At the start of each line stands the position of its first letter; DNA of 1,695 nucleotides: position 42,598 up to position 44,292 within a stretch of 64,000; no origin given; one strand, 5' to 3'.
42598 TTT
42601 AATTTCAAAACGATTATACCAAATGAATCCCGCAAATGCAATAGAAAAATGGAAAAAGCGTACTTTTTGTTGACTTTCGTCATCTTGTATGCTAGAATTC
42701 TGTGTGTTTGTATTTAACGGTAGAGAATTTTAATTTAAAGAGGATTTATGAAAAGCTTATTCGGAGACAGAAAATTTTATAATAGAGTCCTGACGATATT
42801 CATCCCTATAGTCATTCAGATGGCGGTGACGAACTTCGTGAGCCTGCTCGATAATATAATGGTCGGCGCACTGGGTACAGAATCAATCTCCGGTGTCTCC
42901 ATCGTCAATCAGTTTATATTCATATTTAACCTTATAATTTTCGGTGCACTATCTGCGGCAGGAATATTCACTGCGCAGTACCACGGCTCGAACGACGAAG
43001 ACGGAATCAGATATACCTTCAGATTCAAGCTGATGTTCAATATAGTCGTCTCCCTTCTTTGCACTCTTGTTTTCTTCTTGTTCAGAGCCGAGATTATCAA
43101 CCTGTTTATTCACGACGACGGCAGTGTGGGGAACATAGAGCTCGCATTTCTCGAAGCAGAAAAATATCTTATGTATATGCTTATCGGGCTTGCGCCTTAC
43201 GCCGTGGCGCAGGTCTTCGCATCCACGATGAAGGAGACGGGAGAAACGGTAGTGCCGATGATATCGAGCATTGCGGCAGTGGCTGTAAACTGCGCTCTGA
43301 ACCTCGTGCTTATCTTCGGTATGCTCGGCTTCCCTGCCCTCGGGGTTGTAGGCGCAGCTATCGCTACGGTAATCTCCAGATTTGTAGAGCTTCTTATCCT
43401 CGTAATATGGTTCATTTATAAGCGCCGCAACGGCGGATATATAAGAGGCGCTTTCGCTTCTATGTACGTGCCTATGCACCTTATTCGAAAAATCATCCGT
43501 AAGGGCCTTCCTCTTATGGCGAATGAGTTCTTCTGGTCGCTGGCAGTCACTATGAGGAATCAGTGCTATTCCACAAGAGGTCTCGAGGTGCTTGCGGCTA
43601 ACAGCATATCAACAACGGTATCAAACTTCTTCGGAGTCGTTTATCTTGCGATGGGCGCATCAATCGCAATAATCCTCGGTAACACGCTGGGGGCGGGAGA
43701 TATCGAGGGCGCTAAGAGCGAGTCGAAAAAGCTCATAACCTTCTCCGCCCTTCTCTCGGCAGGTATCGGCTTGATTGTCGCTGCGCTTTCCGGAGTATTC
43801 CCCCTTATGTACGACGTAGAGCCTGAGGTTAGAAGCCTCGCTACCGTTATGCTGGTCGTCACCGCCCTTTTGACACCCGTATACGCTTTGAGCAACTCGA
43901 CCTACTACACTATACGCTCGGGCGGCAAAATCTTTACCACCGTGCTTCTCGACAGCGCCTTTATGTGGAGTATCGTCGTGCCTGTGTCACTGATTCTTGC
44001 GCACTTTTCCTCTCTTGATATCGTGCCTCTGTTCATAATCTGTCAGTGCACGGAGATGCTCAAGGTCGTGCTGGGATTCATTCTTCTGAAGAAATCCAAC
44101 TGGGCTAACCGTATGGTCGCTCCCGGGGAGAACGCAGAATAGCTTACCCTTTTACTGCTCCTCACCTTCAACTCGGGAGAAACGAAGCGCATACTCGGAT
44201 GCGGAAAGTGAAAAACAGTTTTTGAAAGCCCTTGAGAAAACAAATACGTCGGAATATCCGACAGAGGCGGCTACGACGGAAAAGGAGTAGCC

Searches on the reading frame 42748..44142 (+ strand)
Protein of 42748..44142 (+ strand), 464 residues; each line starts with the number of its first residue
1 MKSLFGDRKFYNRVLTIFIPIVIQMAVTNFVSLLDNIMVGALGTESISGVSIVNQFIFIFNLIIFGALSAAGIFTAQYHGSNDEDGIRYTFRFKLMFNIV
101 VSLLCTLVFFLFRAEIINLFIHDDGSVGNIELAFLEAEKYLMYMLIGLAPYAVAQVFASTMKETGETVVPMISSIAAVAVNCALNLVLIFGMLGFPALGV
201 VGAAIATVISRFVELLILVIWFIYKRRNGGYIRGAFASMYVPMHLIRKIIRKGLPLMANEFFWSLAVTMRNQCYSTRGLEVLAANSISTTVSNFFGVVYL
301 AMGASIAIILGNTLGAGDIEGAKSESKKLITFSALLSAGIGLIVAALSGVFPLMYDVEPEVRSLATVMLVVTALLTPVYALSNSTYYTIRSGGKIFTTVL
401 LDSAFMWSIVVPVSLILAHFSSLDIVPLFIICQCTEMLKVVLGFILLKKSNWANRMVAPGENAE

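Call 81: search_protein_families(library=pfam, proteins=[window:42748-44142:+], max_evalue=0.00001)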
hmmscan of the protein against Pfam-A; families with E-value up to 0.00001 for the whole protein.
window:42748-44142:+ (464 aa): 1 family
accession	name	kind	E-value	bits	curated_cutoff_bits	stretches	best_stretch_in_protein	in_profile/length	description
PF01554.23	MatE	-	2.7e-39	134.9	24.9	2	20-186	1-160/161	MatE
